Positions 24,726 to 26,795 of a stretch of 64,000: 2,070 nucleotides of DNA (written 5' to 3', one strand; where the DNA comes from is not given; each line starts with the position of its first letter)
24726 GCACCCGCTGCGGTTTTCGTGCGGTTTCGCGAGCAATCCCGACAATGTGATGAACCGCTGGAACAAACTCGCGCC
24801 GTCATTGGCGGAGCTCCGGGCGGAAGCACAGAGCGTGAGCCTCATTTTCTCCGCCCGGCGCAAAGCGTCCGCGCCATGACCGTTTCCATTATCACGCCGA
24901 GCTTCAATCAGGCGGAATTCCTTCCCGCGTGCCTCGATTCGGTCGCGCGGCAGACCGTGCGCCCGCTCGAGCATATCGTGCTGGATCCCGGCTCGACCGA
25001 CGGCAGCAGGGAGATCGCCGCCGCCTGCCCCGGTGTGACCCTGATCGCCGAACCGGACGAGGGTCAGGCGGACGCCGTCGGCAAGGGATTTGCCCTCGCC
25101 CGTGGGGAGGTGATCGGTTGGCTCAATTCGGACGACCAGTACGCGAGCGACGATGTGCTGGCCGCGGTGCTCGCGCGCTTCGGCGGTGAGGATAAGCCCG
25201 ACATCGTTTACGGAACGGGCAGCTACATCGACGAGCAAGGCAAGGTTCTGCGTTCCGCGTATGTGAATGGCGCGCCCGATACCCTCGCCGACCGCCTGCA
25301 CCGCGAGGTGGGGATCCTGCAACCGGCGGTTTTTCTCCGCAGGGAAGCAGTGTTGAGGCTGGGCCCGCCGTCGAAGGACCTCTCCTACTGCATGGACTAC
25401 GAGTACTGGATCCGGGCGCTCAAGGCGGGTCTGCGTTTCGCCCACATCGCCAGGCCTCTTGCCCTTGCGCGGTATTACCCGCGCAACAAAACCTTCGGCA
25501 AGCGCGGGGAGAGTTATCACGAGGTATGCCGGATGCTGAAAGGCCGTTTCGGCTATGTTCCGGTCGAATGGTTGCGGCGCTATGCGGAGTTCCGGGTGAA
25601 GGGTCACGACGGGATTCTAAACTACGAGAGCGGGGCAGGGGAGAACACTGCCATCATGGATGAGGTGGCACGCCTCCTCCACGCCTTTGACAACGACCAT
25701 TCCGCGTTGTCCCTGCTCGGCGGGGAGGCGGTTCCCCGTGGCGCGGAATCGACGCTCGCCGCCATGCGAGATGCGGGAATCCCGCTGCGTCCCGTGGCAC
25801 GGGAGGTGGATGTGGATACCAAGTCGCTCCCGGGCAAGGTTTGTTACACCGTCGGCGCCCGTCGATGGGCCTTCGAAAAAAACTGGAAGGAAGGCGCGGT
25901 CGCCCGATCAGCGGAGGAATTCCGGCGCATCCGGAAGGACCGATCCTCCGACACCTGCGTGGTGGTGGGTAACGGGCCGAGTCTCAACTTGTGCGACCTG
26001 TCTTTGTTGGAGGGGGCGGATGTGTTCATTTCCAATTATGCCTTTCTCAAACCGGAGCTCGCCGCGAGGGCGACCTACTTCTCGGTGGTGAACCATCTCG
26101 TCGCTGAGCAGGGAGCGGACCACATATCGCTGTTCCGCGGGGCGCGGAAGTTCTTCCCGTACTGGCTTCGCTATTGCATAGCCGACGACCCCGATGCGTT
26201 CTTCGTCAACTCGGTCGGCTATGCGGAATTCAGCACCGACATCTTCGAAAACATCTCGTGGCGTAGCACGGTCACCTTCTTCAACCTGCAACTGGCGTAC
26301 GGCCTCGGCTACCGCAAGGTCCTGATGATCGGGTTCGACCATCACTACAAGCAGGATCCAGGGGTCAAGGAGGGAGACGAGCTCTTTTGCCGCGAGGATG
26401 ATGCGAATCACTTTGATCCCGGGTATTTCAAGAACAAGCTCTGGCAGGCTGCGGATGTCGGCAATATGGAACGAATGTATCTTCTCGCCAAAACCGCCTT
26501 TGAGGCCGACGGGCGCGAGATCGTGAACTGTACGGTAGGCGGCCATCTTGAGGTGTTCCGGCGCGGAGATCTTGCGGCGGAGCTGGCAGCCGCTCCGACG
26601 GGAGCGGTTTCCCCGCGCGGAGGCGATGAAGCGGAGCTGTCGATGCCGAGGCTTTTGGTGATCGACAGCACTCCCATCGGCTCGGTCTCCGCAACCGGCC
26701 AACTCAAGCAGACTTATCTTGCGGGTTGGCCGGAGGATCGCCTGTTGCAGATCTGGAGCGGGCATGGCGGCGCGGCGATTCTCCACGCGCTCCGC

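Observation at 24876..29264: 1462-aa assembly-line glycan enzyme: GT2, ulosonate-transferase-like, GT-B and methyltransferase domains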

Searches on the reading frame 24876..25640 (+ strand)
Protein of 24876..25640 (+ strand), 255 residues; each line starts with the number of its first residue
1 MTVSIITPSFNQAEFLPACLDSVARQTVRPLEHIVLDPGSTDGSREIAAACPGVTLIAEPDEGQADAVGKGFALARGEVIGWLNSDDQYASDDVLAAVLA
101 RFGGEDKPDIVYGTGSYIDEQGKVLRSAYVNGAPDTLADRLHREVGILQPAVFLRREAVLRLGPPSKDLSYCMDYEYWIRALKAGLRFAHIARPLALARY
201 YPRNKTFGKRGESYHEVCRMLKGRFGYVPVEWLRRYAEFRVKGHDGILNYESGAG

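Call 81: search_solved_structures(query=window:24876-25640:+, max_evalue=0.000001, show_alignments=1)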
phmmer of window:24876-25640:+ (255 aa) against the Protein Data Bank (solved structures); distinct sequences matched with E-value up to 0.000001: 7.
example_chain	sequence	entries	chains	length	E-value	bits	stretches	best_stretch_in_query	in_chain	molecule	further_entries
2z87_A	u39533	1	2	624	2.3e-14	56.5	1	3-191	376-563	Chondroitin synthase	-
2z86_A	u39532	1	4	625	2.3e-14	56.5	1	3-191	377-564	Chondroitin synthase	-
9omm_A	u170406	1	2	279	2.3e-13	53.2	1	3-231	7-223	Glycosyltransferase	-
9omj_A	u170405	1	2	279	3.3e-13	52.7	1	3-230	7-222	Glycosyltransferase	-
9omh_A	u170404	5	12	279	3.4e-13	52.7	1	3-230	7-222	Glycosyltransferase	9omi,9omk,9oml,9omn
5hea_A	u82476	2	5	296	6.1e-08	35.4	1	3-88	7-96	Putative glycosyltransferase (GalT1)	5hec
3bcv_A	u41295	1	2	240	2.4e-07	33.5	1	3-93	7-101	Putative glycosyltransferase protein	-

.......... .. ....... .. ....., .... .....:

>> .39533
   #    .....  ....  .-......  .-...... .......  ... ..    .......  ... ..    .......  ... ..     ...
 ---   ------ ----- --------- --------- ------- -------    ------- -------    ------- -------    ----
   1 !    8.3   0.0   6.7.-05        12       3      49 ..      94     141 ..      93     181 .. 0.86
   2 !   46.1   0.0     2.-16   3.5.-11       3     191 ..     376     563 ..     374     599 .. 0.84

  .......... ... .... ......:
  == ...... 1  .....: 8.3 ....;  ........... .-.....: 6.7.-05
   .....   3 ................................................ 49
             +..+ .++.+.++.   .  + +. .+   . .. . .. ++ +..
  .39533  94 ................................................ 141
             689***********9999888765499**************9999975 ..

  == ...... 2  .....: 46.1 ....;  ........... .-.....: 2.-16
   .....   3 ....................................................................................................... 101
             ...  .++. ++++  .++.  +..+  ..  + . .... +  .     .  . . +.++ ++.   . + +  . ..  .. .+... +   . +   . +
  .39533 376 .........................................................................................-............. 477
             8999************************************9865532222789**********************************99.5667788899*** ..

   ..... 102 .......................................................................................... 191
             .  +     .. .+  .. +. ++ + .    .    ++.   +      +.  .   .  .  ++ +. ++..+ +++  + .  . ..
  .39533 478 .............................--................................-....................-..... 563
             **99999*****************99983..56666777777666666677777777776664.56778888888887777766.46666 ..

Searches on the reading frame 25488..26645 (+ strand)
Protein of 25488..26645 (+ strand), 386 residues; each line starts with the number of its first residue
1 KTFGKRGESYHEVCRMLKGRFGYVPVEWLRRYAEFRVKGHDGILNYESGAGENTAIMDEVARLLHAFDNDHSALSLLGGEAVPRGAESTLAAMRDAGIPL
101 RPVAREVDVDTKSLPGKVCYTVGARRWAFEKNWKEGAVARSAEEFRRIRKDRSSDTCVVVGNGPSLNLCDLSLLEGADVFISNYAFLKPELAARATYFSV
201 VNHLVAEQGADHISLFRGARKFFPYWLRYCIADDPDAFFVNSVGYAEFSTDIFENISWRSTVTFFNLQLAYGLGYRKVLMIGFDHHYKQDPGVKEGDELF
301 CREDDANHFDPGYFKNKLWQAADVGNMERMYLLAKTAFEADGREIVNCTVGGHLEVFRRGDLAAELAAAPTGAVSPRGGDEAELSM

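Call 52: search_dna_similar(query=window:25488-26645:+, collection=plasmids, mode=protein, max_evalue=0.00001, max_rows=20)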
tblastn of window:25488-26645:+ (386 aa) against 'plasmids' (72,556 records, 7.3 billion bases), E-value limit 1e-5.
Records with a match: 6; places in all: 12; records where one place covers at least 80% of the query: 1.
Best place of each record, by identity: <60% 6.
By first word of the organism name: Sulfitobacter 1; Acuticoccus 1; Thalassovita 1; Gemmobacter 1; Pararhizobium 1; Leisingera 1.
By predicted mobility (MOB-suite, as given by PLSDB): non-mobilizable 6.
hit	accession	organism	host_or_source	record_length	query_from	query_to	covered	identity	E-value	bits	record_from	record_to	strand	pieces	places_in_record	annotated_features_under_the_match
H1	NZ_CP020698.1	Sulfitobacter sp. D7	calanoid copepod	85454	9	360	91%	36.3%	1e-59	215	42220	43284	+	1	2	hypothetical protein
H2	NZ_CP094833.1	Acuticoccus sp. I52.16.1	pure culture,seawater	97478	77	359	73%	42.9%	1e-55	204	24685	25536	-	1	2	hypothetical protein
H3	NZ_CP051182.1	Thalassovita gelatinovora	cell culture,IAM12617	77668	139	361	58%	34.2%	4e-28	124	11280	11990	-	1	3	6-hydroxymethylpterin diphosphokinase MptE-like protein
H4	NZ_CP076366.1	Gemmobacter fulvus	cell culture,Anabaena culture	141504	157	361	53%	35.6%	4e-25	114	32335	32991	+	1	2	6-hydroxymethylpterin diphosphokinase MptE-like protein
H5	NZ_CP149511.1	Pararhizobium sp. A13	Aeschynomene indica,cell ...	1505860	140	359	57%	32.2%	4e-24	112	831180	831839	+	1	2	none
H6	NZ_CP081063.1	Leisingera aquaemixtae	-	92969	148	360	55%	32.2%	5e-21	102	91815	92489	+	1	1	hypothetical protein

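Call 53: get_annotated_region(hit=H1, flank=14000)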
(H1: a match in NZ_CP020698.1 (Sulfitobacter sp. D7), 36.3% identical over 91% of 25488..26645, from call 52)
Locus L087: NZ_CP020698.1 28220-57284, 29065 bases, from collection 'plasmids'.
description: Sulfitobacter sp. D7 plasmid p4SUD7, complete sequence
organism: Sulfitobacter sp. D7 (NCBI taxid 1968541)
taxonomy: Bacteria; Pseudomonadota; Alphaproteobacteria; Rhodobacterales; Roseobacteraceae; Sulfitobacter; Sulfitobacter sp. D7
host: -; source: calanoid copepod; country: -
typing (MOB-suite, as given by PLSDB): non-mobilizable; replicon rep_cluster_579
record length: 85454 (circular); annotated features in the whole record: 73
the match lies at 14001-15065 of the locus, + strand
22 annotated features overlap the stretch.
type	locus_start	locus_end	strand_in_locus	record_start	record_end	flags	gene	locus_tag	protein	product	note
CDS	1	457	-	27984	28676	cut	-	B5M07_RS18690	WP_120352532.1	IS6 family transposase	-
CDS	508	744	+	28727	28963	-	-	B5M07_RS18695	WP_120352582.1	hypothetical protein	-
CDS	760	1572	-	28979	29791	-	-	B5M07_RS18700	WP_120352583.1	ABC transporter permease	-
CDS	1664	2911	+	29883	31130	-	-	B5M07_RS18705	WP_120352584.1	sugar transporter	-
CDS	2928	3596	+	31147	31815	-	-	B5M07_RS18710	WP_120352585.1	ABC transporter ATP-binding protein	-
CDS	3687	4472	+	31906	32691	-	-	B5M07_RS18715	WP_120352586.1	sulfotransferase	-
CDS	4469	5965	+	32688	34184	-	-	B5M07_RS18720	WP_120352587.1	glycosyltransferase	-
CDS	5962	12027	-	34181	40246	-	-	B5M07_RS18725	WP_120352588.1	glycosyltransferase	-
CDS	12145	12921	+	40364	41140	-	-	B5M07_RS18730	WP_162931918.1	hypothetical protein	-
CDS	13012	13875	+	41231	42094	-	-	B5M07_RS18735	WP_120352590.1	SMP-30/gluconolactonase/LRE family protein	-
CDS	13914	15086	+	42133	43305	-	-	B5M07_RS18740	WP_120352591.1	hypothetical protein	-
CDS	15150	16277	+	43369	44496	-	-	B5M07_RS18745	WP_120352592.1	hypothetical protein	-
CDS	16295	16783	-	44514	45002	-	-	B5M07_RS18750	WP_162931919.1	hypothetical protein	-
CDS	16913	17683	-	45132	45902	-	-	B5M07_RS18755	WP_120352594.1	SDR family oxidoreductase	-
CDS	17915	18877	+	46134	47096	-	-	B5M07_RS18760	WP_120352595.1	glycosyltransferase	-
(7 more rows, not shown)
